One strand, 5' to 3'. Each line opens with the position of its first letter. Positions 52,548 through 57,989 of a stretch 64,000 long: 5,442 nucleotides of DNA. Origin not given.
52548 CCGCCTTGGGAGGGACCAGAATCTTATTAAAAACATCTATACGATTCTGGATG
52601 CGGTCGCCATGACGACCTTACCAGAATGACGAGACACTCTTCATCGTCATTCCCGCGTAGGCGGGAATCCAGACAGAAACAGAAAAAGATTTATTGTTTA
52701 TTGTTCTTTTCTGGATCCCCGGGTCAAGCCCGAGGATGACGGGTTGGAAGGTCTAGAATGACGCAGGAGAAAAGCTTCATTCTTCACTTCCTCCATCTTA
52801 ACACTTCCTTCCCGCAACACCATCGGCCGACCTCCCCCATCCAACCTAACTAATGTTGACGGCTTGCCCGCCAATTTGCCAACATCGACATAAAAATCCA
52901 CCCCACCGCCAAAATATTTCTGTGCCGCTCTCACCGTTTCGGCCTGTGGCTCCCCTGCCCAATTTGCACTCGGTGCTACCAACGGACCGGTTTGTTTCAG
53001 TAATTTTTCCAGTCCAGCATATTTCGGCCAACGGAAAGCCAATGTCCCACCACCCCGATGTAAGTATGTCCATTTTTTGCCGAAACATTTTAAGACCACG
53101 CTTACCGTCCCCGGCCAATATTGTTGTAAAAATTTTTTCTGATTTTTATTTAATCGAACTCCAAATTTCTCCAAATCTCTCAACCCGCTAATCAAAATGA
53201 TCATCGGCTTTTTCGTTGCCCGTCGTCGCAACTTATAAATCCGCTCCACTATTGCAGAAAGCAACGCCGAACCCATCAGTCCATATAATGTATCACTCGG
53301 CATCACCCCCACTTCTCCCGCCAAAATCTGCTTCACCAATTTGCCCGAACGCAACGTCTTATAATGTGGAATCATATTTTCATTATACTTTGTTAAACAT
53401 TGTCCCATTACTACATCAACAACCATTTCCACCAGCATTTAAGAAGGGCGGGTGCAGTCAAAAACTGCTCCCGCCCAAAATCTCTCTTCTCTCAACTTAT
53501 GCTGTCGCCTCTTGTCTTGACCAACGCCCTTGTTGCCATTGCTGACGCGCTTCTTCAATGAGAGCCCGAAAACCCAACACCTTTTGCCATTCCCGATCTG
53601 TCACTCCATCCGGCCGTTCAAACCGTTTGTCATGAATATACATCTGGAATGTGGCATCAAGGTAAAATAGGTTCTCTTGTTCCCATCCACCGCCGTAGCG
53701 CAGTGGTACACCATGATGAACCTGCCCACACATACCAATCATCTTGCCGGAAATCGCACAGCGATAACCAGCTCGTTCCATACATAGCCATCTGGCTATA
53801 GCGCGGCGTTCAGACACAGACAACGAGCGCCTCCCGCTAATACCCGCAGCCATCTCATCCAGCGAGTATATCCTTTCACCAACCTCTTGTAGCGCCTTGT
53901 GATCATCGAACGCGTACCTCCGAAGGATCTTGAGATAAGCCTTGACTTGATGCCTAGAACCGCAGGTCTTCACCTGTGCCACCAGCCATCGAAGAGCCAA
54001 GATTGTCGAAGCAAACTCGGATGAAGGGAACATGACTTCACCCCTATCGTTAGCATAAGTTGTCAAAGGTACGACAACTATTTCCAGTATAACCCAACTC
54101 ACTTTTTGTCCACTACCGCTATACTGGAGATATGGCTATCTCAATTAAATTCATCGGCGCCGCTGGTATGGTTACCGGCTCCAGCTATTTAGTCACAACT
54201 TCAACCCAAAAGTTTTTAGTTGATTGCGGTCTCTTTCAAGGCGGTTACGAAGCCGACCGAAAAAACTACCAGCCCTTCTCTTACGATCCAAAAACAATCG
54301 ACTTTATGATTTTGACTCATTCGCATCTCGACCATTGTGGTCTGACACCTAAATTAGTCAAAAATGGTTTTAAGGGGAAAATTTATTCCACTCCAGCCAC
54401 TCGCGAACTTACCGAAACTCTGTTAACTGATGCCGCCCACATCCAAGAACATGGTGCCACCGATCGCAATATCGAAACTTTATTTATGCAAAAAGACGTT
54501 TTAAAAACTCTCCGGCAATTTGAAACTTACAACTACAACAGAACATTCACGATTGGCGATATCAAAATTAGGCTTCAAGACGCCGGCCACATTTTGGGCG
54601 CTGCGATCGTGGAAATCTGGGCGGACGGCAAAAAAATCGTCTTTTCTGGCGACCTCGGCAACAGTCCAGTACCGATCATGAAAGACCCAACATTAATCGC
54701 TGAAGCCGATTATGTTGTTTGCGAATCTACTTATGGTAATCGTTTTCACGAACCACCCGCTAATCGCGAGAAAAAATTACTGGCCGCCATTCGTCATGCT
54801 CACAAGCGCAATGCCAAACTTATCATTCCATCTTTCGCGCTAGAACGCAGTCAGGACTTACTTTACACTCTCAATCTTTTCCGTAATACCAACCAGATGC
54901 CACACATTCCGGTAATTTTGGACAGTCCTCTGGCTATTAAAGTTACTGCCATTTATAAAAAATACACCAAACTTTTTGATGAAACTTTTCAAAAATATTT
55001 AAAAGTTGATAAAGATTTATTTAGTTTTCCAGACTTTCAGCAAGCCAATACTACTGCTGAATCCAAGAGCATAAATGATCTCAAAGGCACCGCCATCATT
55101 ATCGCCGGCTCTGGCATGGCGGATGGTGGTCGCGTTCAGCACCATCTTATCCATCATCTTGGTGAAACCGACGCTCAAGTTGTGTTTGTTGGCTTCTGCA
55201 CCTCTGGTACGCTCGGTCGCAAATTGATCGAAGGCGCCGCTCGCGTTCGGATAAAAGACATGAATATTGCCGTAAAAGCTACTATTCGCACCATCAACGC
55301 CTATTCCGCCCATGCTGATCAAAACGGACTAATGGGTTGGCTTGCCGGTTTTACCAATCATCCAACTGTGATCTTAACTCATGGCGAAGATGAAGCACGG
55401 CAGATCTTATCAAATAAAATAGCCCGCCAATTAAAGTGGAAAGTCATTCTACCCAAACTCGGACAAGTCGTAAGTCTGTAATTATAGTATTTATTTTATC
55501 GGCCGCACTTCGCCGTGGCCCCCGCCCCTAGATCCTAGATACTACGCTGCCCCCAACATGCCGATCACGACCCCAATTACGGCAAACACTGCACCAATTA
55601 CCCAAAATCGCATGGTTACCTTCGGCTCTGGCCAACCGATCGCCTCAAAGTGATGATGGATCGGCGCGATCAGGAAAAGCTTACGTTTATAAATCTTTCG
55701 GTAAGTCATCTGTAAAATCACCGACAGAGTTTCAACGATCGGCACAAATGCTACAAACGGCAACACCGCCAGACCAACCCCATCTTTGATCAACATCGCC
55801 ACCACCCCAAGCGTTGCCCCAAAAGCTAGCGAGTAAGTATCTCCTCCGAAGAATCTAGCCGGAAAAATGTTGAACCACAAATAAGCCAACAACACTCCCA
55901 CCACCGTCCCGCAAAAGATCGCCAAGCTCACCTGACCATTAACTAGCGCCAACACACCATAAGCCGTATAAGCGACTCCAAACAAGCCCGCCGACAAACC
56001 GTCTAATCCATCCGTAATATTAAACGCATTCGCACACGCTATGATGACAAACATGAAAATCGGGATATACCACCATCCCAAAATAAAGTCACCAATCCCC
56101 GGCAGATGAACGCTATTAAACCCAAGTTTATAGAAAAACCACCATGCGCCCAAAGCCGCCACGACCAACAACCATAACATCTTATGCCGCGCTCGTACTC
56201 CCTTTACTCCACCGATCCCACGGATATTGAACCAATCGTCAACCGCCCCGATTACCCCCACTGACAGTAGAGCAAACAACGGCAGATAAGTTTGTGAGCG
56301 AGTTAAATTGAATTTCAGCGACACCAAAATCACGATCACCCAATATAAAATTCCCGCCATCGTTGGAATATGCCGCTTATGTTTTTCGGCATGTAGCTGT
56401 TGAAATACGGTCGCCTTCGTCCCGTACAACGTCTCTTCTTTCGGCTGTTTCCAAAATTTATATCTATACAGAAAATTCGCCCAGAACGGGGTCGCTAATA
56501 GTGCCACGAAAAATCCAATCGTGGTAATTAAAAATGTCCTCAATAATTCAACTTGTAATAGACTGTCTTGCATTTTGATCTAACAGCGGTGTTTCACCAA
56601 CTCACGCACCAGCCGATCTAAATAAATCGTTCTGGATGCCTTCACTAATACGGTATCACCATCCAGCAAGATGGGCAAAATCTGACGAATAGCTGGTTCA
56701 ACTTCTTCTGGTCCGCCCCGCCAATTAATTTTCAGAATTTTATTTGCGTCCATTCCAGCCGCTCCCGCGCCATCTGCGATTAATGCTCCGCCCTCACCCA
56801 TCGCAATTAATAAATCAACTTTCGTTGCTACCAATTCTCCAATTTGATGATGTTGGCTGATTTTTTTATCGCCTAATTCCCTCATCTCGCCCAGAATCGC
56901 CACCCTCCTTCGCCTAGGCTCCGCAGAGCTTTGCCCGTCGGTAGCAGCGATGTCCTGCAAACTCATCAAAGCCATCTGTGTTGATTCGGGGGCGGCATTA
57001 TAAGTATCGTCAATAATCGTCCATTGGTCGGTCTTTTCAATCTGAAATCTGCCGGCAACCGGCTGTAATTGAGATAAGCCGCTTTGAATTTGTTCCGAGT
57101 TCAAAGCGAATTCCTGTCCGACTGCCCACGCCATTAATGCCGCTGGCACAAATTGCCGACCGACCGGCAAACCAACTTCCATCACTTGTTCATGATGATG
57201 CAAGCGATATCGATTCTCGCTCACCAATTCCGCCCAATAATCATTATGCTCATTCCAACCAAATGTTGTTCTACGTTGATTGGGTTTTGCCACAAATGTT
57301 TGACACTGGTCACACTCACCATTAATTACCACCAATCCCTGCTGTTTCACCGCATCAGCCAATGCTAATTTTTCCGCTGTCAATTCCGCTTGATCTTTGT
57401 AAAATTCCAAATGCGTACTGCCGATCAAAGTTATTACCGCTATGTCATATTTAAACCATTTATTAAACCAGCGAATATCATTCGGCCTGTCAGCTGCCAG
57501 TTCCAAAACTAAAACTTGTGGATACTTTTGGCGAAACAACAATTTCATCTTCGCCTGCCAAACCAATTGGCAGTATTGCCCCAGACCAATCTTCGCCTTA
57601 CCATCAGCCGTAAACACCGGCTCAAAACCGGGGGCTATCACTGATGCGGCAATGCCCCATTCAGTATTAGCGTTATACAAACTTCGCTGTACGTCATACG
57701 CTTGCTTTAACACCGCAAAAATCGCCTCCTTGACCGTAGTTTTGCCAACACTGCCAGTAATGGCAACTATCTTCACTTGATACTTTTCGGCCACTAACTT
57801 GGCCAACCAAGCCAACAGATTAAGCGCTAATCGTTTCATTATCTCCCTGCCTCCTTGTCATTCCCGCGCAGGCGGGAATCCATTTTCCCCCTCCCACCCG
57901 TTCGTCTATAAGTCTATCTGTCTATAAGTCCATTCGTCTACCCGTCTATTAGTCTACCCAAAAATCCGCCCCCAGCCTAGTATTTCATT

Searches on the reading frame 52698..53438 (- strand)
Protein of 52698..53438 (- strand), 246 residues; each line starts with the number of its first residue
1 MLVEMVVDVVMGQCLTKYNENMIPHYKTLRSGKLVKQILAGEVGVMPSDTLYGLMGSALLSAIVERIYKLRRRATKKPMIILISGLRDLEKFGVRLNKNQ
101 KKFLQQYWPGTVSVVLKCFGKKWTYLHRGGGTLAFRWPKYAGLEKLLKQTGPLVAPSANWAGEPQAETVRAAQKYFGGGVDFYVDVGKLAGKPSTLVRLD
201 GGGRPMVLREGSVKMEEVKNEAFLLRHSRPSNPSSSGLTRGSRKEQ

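Call 94: search_protein_families(library=pfam, proteins=[window:52698-53438:-], max_evalue=0.001)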
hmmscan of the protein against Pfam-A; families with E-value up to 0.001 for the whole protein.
window:52698-53438:- (246 aa): 1 family
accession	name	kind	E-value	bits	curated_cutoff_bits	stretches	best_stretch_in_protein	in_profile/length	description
PF01300.24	Sua5_yciO_yrdC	-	1.2e-36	126.3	25.1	1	38-211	3-178/178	Telomere recombination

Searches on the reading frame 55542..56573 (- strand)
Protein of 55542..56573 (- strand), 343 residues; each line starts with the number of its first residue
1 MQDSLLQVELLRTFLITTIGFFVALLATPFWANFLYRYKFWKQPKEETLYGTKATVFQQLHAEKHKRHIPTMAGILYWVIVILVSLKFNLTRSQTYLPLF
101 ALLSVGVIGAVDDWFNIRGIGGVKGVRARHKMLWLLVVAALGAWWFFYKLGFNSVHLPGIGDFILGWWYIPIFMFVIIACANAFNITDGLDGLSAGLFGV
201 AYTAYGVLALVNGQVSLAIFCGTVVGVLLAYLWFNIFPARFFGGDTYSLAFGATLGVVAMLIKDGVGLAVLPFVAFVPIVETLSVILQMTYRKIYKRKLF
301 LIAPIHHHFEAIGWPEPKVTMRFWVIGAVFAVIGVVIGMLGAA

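Call 94: search_protein_families(library=pfam, proteins=[window:55542-56573:-], max_evalue=0.001)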
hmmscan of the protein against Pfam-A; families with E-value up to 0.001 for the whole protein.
window:55542-56573:- (343 aa): 1 family
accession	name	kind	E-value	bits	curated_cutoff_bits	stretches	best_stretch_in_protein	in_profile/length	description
PF00953.26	Glycos_transf_4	-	4e-30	105.3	27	1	99-261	5-158/160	Glycosyl transferase family 4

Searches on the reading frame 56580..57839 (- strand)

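Call 94: search_protein_families(library=pfam, proteins=[window:56580-57839:-], max_evalue=0.001)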
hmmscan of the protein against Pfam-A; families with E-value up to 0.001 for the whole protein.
window:56580-57839:- (419 aa): 2 families
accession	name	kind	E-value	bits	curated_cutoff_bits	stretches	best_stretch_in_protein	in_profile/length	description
PF08245.18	Mur_ligase_M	-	6.5e-22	78.9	24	1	27-238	1-197/200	Mur ligase middle domain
PF02875.26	Mur_ligase_C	-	2.5e-14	54.6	28.4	1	263-403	1-127/127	Mur ligase, glutamate ligase domain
